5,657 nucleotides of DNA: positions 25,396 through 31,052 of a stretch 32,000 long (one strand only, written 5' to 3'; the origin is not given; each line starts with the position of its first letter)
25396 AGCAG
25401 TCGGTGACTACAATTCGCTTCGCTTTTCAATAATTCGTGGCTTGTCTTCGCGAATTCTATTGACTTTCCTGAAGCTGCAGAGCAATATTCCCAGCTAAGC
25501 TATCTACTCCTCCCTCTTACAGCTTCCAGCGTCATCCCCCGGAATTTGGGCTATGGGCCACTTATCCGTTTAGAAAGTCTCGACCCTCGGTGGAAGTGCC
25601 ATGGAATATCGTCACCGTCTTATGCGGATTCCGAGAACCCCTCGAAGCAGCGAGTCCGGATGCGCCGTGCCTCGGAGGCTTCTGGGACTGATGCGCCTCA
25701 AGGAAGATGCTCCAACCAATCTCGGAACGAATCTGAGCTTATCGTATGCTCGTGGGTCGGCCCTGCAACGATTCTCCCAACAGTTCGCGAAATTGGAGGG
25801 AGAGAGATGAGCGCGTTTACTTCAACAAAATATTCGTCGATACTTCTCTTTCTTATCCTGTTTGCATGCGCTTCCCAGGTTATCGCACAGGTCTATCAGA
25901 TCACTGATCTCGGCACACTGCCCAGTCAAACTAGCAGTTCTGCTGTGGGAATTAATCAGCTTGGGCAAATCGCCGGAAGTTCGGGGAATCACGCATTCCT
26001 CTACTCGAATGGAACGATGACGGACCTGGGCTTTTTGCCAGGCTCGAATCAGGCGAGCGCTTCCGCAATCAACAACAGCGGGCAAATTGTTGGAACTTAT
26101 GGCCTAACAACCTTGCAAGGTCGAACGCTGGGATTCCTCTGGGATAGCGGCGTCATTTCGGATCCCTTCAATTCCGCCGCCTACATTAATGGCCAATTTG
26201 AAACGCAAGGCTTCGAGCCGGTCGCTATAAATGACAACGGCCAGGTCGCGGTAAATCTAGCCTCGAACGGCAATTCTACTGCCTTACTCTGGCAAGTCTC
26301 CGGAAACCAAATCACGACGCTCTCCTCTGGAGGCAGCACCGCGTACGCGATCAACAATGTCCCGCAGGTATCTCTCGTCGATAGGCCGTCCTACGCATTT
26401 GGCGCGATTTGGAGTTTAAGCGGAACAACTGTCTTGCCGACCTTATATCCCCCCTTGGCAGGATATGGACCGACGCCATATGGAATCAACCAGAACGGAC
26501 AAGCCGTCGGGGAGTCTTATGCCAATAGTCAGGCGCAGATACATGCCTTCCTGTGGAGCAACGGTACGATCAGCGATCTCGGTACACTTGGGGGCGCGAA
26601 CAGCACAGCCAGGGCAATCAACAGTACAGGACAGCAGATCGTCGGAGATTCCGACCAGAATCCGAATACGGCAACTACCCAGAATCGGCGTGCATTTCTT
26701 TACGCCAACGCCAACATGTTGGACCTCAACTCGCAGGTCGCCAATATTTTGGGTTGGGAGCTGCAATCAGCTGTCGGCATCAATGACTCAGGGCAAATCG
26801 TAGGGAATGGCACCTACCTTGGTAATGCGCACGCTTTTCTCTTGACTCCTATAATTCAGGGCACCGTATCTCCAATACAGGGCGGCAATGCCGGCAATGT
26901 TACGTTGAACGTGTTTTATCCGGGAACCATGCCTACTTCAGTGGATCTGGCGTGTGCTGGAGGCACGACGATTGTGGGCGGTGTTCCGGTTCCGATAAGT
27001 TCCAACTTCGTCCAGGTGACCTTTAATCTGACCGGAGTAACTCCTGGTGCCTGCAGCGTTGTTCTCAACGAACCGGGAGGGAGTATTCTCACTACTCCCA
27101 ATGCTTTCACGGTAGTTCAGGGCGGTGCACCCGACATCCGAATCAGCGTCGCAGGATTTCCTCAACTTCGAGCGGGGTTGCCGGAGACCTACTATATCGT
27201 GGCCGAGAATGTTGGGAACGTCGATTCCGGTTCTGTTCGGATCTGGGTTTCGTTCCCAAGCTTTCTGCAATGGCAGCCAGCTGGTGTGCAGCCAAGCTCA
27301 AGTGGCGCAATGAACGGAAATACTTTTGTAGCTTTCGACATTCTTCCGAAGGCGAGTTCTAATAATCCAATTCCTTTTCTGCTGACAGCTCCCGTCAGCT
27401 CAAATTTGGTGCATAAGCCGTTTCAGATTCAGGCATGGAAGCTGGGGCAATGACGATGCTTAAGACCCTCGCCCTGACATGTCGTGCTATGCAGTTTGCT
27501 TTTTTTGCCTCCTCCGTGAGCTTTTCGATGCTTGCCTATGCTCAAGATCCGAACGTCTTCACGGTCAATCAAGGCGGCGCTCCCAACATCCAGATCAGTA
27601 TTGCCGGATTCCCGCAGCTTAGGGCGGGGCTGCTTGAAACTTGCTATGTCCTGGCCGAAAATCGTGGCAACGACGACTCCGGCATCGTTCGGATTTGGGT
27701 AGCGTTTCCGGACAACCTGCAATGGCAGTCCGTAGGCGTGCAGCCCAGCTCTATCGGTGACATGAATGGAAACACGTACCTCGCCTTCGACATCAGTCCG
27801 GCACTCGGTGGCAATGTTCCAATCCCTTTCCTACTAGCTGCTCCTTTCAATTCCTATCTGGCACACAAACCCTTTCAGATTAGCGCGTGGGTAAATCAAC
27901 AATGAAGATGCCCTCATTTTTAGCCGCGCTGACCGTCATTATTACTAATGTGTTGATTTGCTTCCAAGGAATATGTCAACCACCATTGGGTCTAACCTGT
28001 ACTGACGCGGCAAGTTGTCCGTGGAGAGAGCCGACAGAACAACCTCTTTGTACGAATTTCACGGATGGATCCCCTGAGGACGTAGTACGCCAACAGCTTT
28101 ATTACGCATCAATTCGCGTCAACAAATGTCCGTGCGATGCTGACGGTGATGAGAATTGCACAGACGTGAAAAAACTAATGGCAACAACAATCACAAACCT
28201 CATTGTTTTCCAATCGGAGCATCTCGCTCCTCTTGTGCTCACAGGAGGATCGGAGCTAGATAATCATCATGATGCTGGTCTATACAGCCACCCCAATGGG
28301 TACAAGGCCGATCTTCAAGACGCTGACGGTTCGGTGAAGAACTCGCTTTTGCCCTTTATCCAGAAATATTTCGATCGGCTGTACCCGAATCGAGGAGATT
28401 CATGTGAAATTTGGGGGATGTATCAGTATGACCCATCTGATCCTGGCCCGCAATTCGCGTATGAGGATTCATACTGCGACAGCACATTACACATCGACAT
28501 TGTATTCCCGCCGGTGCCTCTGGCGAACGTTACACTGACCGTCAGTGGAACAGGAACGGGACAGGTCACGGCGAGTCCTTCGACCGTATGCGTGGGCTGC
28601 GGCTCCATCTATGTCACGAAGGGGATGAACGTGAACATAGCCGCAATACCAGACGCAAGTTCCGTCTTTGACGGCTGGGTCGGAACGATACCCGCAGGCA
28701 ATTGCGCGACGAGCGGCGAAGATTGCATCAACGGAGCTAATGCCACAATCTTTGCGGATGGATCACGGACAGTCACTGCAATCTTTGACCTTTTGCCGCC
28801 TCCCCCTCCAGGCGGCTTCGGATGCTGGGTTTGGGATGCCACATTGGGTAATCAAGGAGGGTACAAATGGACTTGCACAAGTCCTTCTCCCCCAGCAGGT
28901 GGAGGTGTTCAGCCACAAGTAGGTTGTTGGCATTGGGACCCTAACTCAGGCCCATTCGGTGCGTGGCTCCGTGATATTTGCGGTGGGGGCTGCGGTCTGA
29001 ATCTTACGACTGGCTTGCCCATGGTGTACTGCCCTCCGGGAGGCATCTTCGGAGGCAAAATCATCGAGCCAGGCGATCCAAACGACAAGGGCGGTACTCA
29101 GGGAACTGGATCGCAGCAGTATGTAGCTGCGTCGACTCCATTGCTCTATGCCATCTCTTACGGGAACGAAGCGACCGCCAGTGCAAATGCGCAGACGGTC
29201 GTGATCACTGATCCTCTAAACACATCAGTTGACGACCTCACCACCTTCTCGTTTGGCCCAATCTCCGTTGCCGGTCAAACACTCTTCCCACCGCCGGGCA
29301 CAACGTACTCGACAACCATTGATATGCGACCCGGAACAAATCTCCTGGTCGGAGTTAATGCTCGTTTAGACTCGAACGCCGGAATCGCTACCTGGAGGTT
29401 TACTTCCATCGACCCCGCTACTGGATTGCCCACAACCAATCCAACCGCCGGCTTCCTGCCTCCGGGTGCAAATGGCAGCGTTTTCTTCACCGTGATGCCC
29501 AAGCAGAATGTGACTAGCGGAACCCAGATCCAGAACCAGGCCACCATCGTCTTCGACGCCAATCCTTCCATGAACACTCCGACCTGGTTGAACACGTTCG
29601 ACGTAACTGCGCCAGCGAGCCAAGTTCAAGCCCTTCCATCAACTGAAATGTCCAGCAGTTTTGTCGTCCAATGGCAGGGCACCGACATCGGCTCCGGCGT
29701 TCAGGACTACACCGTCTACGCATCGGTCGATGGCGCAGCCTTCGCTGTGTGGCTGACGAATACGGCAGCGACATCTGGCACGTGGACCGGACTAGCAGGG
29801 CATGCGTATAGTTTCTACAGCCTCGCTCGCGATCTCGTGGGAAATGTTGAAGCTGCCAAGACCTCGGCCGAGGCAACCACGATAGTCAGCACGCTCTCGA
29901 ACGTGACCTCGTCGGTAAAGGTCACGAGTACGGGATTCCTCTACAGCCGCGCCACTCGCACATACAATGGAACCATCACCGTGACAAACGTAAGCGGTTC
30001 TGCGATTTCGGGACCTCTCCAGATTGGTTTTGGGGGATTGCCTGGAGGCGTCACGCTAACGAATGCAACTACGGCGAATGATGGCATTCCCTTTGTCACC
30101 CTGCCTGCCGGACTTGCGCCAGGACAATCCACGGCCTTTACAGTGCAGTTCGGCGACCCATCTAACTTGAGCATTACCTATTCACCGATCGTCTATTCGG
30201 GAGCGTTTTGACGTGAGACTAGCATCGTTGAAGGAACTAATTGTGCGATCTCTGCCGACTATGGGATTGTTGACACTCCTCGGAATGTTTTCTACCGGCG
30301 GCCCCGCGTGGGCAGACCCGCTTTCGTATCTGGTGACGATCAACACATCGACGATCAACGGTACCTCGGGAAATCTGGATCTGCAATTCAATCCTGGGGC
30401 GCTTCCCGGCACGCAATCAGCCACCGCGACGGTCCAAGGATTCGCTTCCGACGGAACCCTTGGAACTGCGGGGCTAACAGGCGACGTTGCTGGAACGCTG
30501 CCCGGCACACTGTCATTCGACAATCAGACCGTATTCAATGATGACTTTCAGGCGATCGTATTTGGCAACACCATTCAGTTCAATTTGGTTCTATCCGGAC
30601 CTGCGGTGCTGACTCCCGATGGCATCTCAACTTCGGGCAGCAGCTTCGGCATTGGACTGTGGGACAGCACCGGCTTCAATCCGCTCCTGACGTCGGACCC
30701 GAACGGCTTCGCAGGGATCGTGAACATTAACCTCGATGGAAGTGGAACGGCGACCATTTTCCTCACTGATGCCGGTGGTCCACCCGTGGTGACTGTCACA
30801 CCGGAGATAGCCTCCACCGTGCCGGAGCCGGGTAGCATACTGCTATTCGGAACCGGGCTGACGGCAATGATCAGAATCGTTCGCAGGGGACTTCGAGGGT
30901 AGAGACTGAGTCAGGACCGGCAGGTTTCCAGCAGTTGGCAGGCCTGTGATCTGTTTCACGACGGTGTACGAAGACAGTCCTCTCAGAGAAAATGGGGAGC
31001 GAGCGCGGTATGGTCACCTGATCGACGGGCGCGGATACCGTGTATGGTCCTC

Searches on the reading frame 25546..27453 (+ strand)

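Call 4: search_protein_families(library=pfam, proteins=[window:25546-27453:+], max_evalue=0.1)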
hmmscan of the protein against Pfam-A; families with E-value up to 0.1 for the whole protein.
window:25546-27453:+ (635 aa): 1 family
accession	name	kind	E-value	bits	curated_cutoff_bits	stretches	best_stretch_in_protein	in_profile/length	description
PF11949.14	DUF3466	-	2.8e-06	26.5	25.1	1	348-427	430-532/609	Protein of unknown function (DUF3466)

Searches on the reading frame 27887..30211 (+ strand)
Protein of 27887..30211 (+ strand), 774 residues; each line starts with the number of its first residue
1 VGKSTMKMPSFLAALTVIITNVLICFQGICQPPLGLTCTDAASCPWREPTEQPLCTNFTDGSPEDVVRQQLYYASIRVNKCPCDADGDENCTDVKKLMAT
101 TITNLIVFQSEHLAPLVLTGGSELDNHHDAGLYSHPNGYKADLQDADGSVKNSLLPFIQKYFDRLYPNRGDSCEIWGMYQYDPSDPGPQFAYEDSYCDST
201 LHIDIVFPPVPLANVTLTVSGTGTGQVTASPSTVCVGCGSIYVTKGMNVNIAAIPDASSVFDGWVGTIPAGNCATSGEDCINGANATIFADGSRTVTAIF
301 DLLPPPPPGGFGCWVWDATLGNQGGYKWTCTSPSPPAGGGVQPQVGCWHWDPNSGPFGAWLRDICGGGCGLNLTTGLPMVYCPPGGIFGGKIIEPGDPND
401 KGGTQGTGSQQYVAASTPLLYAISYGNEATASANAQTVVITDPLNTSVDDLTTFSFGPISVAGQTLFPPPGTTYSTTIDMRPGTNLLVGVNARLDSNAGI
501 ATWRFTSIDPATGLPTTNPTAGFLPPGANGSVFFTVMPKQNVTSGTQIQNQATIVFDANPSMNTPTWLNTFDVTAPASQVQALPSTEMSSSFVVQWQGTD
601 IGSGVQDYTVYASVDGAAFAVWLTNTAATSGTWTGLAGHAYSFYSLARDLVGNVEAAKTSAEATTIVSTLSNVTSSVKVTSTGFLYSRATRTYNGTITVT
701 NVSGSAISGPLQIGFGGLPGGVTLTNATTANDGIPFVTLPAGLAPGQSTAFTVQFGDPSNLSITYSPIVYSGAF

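Call 4: search_protein_families(library=pfam, proteins=[window:27887-30211:+], max_evalue=0.1)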
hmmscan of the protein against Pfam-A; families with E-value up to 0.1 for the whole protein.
window:27887-30211:+ (774 aa): 2 families
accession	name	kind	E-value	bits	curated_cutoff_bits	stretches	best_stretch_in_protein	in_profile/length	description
PF24595.1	DUF7619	-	3.9e-14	53.3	27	2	526-569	89-132/133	Domain of unknown function (DUF7619)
PF18998.6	Flg_new_2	-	0.0026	18.2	23.6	1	216-300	2-69/73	Divergent InlB B-repeat domain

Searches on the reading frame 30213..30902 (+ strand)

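Call 82: search_protein_families(library=pfam, proteins=[window:30213-30902:+], max_evalue=0.001)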
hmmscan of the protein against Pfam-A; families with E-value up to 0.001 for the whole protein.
window:30213-30902:+ (229 aa): 1 family
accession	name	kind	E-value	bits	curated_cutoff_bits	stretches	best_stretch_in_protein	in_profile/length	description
PF07589.16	PEP-CTERM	-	0.00018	21.9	20.7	1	202-225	1-24/24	PEP-CTERM motif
